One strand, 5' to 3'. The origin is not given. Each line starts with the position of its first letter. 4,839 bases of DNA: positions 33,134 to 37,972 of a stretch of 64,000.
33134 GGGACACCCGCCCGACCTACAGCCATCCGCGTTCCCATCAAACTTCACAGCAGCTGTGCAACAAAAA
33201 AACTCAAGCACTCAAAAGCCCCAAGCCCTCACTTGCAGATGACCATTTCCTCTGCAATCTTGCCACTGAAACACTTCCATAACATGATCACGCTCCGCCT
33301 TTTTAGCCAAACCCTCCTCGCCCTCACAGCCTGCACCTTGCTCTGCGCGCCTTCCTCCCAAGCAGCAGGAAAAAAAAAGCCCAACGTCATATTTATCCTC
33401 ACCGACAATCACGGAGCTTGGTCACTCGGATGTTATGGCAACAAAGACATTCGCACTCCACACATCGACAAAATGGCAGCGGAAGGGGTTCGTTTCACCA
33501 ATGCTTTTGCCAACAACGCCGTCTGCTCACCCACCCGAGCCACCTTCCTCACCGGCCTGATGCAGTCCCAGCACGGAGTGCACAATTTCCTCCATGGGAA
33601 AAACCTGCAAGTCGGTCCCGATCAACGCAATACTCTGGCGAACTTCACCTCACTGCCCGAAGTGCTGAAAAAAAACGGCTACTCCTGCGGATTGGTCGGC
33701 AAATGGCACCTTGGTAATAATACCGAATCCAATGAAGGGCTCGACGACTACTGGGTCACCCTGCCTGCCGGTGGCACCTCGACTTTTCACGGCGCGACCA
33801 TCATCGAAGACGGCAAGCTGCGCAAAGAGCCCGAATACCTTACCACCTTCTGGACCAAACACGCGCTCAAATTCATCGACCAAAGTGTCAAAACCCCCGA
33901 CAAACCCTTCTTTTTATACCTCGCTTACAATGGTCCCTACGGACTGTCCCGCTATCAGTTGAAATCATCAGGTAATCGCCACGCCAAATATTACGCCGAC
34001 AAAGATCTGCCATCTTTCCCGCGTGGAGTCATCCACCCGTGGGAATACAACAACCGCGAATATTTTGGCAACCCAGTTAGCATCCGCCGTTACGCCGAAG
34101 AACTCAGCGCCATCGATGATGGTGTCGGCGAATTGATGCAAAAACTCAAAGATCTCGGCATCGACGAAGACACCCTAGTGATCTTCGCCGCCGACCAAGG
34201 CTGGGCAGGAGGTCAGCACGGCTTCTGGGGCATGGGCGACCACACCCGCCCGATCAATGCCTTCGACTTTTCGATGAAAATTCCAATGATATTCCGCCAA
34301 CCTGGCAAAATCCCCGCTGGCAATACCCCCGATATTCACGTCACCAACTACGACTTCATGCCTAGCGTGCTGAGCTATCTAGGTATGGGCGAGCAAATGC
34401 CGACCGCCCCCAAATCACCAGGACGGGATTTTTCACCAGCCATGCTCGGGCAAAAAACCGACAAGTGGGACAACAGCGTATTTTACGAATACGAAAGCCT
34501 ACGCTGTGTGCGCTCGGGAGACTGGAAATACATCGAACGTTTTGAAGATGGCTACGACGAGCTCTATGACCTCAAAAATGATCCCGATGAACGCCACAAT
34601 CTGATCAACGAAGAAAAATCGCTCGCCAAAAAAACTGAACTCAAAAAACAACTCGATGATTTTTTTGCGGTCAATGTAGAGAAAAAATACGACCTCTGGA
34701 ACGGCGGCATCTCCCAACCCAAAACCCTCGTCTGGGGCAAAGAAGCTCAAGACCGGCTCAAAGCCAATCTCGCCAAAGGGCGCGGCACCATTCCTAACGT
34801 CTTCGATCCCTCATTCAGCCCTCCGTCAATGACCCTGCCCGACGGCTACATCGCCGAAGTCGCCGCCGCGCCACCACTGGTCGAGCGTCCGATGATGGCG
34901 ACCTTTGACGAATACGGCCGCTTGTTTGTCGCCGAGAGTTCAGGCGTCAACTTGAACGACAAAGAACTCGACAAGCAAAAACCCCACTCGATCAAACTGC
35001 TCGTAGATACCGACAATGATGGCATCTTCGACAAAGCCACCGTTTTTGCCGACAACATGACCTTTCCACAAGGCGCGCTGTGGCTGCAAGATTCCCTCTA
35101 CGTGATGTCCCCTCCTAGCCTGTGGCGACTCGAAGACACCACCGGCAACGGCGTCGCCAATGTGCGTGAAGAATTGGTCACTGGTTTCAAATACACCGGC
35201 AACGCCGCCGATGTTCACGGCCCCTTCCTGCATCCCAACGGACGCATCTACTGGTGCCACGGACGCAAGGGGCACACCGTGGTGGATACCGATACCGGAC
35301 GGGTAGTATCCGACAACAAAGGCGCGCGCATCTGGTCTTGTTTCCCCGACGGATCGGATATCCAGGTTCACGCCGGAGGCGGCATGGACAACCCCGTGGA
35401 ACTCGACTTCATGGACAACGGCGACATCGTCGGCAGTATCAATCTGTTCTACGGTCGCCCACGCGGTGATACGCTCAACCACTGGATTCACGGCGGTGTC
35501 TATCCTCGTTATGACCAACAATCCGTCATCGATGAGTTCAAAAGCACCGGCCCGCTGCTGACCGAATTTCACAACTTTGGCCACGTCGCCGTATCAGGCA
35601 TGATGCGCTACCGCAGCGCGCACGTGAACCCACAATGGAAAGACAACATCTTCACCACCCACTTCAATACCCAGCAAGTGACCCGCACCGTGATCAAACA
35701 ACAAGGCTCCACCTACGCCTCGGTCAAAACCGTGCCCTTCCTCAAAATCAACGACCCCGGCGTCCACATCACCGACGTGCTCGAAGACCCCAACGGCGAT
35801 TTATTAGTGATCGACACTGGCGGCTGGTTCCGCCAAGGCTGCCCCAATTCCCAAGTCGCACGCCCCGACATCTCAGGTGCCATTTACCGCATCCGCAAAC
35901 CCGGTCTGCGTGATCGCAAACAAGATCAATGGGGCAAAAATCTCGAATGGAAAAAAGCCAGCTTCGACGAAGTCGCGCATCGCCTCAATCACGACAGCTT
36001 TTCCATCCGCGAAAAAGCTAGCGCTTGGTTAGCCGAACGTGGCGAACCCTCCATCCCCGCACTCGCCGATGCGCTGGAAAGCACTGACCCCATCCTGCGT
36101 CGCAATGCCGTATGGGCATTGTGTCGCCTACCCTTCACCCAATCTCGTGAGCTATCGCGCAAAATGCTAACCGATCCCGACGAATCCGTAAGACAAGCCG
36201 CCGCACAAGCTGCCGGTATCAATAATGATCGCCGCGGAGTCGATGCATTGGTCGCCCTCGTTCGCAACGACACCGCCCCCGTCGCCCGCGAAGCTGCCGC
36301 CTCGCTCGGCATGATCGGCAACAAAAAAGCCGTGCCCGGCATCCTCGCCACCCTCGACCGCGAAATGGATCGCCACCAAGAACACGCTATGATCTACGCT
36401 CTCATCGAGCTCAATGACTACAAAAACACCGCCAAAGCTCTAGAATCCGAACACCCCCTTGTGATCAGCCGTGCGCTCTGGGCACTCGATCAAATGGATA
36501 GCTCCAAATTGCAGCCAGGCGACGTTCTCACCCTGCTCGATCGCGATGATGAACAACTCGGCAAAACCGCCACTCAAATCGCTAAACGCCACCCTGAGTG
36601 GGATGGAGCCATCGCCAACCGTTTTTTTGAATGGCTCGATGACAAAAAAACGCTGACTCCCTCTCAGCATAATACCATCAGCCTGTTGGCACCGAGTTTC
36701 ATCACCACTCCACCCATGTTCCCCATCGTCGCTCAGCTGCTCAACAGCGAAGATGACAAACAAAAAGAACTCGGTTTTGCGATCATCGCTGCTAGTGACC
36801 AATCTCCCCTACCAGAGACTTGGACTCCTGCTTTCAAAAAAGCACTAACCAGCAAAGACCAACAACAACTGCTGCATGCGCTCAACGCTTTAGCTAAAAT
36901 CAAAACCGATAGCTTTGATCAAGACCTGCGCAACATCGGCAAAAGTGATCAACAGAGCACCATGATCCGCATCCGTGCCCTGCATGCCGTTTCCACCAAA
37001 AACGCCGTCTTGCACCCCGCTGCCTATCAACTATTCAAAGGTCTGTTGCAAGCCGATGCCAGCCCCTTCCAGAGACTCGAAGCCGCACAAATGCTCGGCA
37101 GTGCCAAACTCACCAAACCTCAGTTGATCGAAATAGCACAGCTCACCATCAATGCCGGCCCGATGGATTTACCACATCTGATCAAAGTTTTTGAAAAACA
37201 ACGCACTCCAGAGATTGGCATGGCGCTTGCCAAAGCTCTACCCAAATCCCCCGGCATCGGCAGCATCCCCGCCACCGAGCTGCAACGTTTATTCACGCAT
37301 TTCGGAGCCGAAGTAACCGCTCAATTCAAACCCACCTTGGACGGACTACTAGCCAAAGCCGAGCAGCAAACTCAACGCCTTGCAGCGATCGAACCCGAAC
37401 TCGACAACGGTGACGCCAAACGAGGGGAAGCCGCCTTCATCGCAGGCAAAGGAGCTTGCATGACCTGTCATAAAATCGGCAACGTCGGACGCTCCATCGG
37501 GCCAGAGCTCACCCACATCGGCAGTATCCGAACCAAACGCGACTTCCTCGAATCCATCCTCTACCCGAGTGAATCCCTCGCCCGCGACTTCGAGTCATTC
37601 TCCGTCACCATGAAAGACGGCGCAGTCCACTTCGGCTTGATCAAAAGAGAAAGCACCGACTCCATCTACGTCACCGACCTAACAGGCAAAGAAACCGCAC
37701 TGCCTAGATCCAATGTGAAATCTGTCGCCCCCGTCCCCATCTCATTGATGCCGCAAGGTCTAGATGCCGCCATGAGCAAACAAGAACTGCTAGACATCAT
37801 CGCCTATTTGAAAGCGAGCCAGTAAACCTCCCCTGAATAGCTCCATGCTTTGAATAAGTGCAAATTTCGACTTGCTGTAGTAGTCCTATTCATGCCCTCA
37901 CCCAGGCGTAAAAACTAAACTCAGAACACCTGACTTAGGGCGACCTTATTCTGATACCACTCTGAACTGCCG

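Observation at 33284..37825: Single-polypeptide fusion of a sulfatase with a PVC-type dehydrogenase / HEAT / cytochrome c module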

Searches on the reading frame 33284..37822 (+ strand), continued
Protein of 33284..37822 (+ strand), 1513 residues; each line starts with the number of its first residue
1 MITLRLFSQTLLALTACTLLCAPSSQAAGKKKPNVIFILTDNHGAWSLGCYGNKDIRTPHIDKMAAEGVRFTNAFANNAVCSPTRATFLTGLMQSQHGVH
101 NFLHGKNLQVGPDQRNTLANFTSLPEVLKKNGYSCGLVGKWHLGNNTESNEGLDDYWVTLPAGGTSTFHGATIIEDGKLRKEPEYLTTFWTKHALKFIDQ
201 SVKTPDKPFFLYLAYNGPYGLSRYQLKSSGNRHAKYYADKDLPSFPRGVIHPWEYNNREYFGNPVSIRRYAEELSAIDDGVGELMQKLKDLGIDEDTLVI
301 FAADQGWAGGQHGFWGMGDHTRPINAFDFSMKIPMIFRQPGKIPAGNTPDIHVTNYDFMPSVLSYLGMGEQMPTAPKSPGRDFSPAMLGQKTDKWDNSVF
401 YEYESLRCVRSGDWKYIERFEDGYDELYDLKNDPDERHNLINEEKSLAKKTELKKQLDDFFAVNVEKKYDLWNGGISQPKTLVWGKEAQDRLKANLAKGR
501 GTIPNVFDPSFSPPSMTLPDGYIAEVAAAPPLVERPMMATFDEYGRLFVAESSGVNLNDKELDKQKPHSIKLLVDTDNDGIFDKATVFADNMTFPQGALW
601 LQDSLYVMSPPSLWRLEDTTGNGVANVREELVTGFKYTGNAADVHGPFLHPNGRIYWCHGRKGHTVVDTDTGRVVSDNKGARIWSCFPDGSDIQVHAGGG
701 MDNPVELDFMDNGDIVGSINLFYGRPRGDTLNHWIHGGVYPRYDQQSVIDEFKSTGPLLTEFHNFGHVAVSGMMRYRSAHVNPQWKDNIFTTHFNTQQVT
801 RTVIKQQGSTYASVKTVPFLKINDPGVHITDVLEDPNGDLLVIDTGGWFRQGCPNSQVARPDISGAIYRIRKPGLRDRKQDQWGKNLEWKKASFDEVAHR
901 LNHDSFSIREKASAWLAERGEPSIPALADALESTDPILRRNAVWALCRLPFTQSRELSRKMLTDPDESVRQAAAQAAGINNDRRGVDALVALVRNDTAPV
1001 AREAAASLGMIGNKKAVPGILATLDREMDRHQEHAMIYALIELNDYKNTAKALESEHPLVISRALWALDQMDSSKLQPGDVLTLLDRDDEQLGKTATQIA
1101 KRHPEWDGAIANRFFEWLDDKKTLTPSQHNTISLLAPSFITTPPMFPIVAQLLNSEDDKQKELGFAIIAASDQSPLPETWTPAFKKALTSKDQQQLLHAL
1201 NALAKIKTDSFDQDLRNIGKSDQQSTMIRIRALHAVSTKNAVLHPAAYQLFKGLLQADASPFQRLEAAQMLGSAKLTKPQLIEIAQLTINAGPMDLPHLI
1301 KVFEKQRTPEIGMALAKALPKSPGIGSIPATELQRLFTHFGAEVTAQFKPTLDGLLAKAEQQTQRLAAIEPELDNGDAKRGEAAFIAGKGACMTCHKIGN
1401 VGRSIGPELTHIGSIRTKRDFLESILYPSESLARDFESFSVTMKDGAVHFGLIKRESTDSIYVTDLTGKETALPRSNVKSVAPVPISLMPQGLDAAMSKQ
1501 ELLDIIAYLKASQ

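Call 87: list_cluster_members(proteins=[P0040, P0057, P0061, P0097, P0001])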
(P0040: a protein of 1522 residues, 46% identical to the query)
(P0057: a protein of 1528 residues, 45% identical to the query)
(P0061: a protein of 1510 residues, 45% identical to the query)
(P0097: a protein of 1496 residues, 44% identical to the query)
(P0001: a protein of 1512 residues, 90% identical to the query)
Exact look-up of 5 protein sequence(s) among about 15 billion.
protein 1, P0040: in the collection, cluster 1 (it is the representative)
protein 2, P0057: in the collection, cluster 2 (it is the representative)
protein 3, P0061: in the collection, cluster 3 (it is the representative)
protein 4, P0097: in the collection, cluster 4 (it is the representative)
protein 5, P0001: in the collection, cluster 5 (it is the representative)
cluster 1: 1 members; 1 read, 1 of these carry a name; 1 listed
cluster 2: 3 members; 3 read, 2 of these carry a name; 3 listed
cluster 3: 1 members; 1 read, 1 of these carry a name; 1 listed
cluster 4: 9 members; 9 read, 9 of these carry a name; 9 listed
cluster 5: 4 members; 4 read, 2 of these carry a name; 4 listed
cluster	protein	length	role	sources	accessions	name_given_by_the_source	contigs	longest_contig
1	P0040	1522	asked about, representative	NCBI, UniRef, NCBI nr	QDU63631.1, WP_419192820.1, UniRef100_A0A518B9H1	Arylsulfatase precursor [Planctomycetes bacterium Pan216] | Arylsulfatase n=1 Tax=Kolteria novifilia TaxID=2527975 RepID=A0A518B9H1_9BACT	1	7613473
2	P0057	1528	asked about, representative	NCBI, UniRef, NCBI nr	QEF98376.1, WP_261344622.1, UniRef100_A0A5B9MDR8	Arylsulfatase precursor [Stieleria maiorica] | Arylsulfatase n=1 Tax=Stieleria maiorica TaxID=2795974 RepID=A0A5B9MDR8_9BACT | PVC-type heme-binding CxxCH protein [Stieleria maiorica]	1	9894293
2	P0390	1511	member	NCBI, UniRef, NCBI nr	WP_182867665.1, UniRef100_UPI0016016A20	PVC-type heme-binding CxxCH protein [Stieleria mannarensis] | PVC-type heme-binding CxxCH protein n=1 Tax=Stieleria mannarensis TaxID=2755585 ... | PVC-type heme-binding CxxCH protein [Rhodopirellula sp. JC639]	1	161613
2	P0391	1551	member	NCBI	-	-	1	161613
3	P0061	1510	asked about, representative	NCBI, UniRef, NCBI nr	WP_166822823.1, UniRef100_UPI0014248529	PVC-type heme-binding CxxCH protein [Thalassoroseus pseudoceratinae] | PVC-type heme-binding CxxCH protein n=1 Tax=Thalassoroseus pseudoceratinae TaxID=2713176 ...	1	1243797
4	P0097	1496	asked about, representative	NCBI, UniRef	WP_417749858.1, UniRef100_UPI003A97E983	PVC-type heme-binding CxxCH protein [Rosistilla oblonga] | PVC-type heme-binding CxxCH protein n=1 Tax=Rosistilla oblonga TaxID=2527990 ...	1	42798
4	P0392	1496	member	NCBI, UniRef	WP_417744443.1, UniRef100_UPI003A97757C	PVC-type heme-binding CxxCH protein [Rosistilla oblonga] | PVC-type heme-binding CxxCH protein n=1 Tax=Rosistilla oblonga TaxID=2527990 ...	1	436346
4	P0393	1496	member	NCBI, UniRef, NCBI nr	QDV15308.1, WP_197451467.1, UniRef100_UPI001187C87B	Arylsulfatase precursor [Rosistilla oblonga] | PVC-type heme-binding CxxCH protein n=1 Tax=Rosistilla oblonga TaxID=2527990 ... | PVC-type heme-binding CxxCH protein [Rosistilla oblonga]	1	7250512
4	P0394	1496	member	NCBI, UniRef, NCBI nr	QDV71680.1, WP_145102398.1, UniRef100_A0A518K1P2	Arylsulfatase precursor [Rosistilla carotiformis] | Arylsulfatase n=1 Tax=Rosistilla carotiformis TaxID=2528017 RepID=A0A518K1P2_9BACT | PVC-type heme-binding CxxCH protein [Rosistilla carotiformis]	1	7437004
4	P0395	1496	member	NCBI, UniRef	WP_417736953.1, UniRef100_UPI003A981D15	PVC-type heme-binding CxxCH protein [Rosistilla oblonga] | PVC-type heme-binding CxxCH protein n=1 Tax=Rosistilla oblonga TaxID=2527990 ...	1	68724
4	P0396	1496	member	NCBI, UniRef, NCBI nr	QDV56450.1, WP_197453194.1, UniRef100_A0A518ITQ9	PVC-type heme-binding CxxCH protein [Rosistilla oblonga] | Arylsulfatase n=1 Tax=Rosistilla oblonga TaxID=2527990 RepID=A0A518ITQ9_9BACT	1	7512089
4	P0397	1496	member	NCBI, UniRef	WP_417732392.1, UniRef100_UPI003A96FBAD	PVC-type heme-binding CxxCH protein [Rosistilla oblonga] | PVC-type heme-binding CxxCH protein n=1 Tax=Rosistilla oblonga TaxID=2527990 ...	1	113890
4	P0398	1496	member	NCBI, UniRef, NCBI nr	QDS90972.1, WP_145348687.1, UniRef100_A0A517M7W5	Arylsulfatase precursor [Rosistilla ulvae] | Arylsulfatase n=1 Tax=Rosistilla ulvae TaxID=1930277 RepID=A0A517M7W5_9BACT | PVC-type heme-binding CxxCH protein [Rosistilla ulvae]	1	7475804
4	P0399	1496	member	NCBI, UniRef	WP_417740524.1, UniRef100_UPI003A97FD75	PVC-type heme-binding CxxCH protein [Rosistilla oblonga] | PVC-type heme-binding CxxCH protein n=1 Tax=Rosistilla oblonga TaxID=2527990 ...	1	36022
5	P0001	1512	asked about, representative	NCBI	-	-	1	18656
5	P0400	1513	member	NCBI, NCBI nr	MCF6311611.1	MAG: sulfatase-like hydrolase/transferase [Verrucomicrobiales bacterium] | sulfatase-like hydrolase/transferase [Verrucomicrobiales bacterium]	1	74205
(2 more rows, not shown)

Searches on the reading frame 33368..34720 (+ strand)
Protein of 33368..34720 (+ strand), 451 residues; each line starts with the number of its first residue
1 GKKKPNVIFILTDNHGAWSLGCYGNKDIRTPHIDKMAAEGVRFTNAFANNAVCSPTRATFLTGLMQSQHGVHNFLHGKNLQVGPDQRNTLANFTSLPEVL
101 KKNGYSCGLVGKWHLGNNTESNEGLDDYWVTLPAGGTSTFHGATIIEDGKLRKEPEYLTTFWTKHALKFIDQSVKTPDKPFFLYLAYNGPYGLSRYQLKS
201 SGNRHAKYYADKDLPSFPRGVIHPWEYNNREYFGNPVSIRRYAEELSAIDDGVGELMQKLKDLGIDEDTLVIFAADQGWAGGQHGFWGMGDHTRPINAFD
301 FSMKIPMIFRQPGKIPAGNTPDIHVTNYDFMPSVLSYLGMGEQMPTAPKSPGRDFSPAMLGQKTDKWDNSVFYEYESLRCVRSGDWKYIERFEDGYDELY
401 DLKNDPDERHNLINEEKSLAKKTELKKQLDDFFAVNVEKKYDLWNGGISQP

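Call 67: search_protein_representatives(protein=window:33368-34720:+)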
Query: 451 residues. Proteins with E-value up to 0.001 (for the whole library): 127095; up to 1e-10: 49007; up to 1e-30: 2739. The best 150 are listed.
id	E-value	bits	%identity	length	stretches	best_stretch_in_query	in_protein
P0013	3.0e-213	725.5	69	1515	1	1-451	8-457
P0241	3.2e-181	619.9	57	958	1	1-450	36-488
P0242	2.2e-174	597.4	57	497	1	3-450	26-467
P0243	9.4e-173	592.0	58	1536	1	3-450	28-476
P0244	1.6e-169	581.3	56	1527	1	5-450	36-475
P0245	6.3e-161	553.0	54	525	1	1-449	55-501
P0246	1.7e-156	538.4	55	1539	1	1-450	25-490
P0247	3.5e-156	537.4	52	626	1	3-450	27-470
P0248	1.3e-154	532.1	59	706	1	61-450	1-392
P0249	1.6e-151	522.0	51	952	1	3-450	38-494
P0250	6.8e-145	500.1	52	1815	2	3-449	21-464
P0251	2.3e-140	485.2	51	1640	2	3-449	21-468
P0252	1.6e-125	436.3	64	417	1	3-290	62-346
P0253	3.9e-123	428.4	45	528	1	3-448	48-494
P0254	4.2e-106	372.2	57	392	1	3-289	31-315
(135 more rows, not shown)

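Call 68: search_protein_families(library=pfam, proteins=[P0241, P0249, P0250, P0251, P0247, P0248], max_evalue=0.0001)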
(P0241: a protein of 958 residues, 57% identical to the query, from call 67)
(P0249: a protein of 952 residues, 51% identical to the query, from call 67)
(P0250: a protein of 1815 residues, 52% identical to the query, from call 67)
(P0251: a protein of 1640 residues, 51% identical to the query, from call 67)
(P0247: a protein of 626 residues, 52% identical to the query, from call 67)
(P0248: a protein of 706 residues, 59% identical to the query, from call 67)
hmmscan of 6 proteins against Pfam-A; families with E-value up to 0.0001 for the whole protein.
P0241 (958 aa): 4 families
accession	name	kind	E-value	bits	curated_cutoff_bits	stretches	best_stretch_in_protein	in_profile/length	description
PF00884.28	Sulfatase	-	2e-41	142.7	25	1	40-374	1-300/301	Sulfatase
PF23500.1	DUF7133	-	1.3e-40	140.3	27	1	519-843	9-346/385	Domain of unknown function (DUF7133)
PF16347.10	SGSH_C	-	1.8e-11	44.9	29.3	1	337-469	15-150/154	N-sulphoglucosamine sulphohydrolase, C-terminal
PF01663.27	Phosphodiest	-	1.2e-06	28.8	23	1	62-315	18-222/342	Type I phosphodiesterase / nucleotide pyrophosphatase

P0249 (952 aa): 5 families
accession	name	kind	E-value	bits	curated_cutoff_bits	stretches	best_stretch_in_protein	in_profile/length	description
PF00884.28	Sulfatase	-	1.6e-47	162.8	25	1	40-375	1-300/301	Sulfatase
PF16347.10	SGSH_C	-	4.9e-18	66.2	29.3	1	334-476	11-151/154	N-sulphoglucosamine sulphohydrolase, C-terminal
PF13646.12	HEAT_2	-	2.3e-11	44.3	27.7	1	799-871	3-75/88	HEAT repeats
PF23500.1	DUF7133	-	2.1e-09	37.6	27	1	531-589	9-76/385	Domain of unknown function (DUF7133)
PF01663.27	Phosphodiest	-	4.5e-08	33.5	23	0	64-107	19-63/342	Type I phosphodiesterase / nucleotide pyrophosphatase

P0250 (1815 aa): 7 families
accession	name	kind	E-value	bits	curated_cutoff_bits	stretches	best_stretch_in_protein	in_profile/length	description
PF00884.28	Sulfatase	-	1.5e-47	162.8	25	1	23-354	1-300/301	Sulfatase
PF23500.1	DUF7133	-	1.2e-35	124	27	1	818-1153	6-346/385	Domain of unknown function (DUF7133)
PF16347.10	SGSH_C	-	8.6e-20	71.9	29.3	1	316-445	14-149/154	N-sulphoglucosamine sulphohydrolase, C-terminal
PF13646.12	HEAT_2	-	9.9e-19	67.9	27.7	2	1266-1348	4-86/88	HEAT repeats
PF03130.22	HEAT_PBS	-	2.1e-09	37.4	20.9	0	1308-1333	1-26/27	PBS lyase HEAT-like repeat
PF01663.27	Phosphodiest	-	5.3e-08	33.3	23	0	47-89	19-62/342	Type I phosphodiesterase / nucleotide pyrophosphatase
PF00034.26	Cytochrom_C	-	9.7e-08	33.7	21.3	0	1682-1731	1-50/90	Cytochrome c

P0251 (1640 aa): 7 families
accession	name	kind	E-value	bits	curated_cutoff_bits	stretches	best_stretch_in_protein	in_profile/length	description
PF00884.28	Sulfatase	-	3e-44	152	25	1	23-358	1-300/301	Sulfatase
PF23500.1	DUF7133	-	1.1e-34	120.8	27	1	643-974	10-346/385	Domain of unknown function (DUF7133)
PF16347.10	SGSH_C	-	5.6e-17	62.7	29.3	1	319-450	13-150/154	N-sulphoglucosamine sulphohydrolase, C-terminal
PF13646.12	HEAT_2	-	1.9e-14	54.1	27.7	1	1024-1106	2-88/88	HEAT repeats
PF00034.26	Cytochrom_C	-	5.1e-10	41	21.3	1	1507-1557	1-51/90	Cytochrome c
PF01663.27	Phosphodiest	-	3.3e-07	30.7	23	0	47-89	19-62/342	Type I phosphodiesterase / nucleotide pyrophosphatase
PF13442.11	Cytochrome_CBB3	-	8.9e-05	23.2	27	0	1506-1538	2-29/68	Cytochrome C oxidase, cbb3-type, subunit III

P0247 (626 aa): 3 families
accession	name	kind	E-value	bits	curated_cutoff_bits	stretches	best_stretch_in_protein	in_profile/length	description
PF00884.28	Sulfatase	-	8.6e-48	163.6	25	1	29-358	1-300/301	Sulfatase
PF16347.10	SGSH_C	-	8e-21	75.2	29.3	1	318-451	12-150/154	N-sulphoglucosamine sulphohydrolase, C-terminal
PF01663.27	Phosphodiest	-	1.2e-06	28.8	23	0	262-301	185-224/342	Type I phosphodiesterase / nucleotide pyrophosphatase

P0248 (706 aa): 3 families
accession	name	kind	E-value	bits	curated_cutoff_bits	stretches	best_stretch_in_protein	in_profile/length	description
PF23500.1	DUF7133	-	1.6e-34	120.3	27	1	421-626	7-206/385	Domain of unknown function (DUF7133)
PF00884.28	Sulfatase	-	2.9e-23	83.1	25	1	30-278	77-300/301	Sulfatase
PF16347.10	SGSH_C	-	5.6e-12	46.5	29.3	1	241-373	15-150/154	N-sulphoglucosamine sulphohydrolase, C-terminal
